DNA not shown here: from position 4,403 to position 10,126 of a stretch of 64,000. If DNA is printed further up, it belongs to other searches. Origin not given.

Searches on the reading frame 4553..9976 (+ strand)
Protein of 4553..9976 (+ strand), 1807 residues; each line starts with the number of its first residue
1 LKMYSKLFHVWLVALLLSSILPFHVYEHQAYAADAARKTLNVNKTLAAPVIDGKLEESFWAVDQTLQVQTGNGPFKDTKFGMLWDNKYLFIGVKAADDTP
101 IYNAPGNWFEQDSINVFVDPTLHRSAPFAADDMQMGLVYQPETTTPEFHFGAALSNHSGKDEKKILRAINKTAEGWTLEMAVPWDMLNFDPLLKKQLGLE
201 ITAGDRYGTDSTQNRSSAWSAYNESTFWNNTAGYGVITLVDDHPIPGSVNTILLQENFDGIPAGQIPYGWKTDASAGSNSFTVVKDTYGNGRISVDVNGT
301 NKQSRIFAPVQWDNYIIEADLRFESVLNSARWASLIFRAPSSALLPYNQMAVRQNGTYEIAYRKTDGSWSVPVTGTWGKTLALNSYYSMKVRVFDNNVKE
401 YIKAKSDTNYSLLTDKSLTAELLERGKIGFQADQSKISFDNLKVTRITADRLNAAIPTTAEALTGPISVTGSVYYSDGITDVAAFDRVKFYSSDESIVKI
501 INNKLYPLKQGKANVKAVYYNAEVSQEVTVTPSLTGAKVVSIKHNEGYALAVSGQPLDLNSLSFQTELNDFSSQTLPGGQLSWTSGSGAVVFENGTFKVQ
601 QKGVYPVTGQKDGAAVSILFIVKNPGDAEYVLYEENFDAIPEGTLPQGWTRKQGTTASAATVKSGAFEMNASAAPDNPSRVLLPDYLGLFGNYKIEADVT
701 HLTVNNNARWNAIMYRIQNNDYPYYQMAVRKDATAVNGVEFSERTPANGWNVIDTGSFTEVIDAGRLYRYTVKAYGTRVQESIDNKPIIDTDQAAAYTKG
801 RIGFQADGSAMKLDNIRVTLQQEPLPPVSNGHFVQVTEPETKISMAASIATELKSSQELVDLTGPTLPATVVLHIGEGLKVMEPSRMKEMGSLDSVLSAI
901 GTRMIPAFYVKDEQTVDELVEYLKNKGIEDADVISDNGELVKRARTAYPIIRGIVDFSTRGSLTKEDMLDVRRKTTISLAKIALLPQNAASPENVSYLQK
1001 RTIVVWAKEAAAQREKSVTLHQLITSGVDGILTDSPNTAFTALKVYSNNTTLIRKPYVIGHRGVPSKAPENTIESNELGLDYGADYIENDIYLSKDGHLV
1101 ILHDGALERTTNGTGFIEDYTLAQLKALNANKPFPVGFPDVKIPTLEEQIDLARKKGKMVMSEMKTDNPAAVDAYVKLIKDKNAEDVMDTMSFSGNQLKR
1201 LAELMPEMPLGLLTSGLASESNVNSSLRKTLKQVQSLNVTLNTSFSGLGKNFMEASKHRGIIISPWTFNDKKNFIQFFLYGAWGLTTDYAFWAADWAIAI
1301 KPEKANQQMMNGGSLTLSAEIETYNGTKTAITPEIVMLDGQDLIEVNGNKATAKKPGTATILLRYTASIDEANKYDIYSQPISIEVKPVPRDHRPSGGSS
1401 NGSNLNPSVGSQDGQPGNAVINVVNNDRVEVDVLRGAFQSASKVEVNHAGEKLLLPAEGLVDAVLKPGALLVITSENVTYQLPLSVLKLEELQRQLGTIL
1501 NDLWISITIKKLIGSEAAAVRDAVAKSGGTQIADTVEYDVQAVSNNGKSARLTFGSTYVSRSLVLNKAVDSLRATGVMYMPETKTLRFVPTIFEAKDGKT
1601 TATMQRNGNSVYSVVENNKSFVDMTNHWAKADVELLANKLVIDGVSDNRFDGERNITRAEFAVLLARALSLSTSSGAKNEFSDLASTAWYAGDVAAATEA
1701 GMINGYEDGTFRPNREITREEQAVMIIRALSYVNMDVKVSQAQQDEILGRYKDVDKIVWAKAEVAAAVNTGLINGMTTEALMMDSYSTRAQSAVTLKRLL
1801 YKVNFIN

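Call 18: search_protein_families(library=pfam, proteins=[window:4553-9976:+], max_evalue=0.0001)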
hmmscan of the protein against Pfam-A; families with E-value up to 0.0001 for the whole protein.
window:4553-9976:+ (1807 aa): 4 families
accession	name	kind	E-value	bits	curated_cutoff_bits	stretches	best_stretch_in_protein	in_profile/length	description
PF03009.23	GDPD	-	2.6e-36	126.4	23.6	1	1061-1289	1-241/244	Glycerophosphoryl diester phosphodiesterase family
PF00395.25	SLH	-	1.8e-27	95.5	20.8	2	1681-1721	2-42/44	S-layer homology domain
PF06452.16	CBM9_1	-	5.7e-19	69.2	23.4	1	51-241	1-184/185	Carbohydrate family 9 binding domain-like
PF06439.18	3keto-disac_hyd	-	1.7e-12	48.2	26.8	1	644-819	9-187/187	3-keto-disaccharide hydrolase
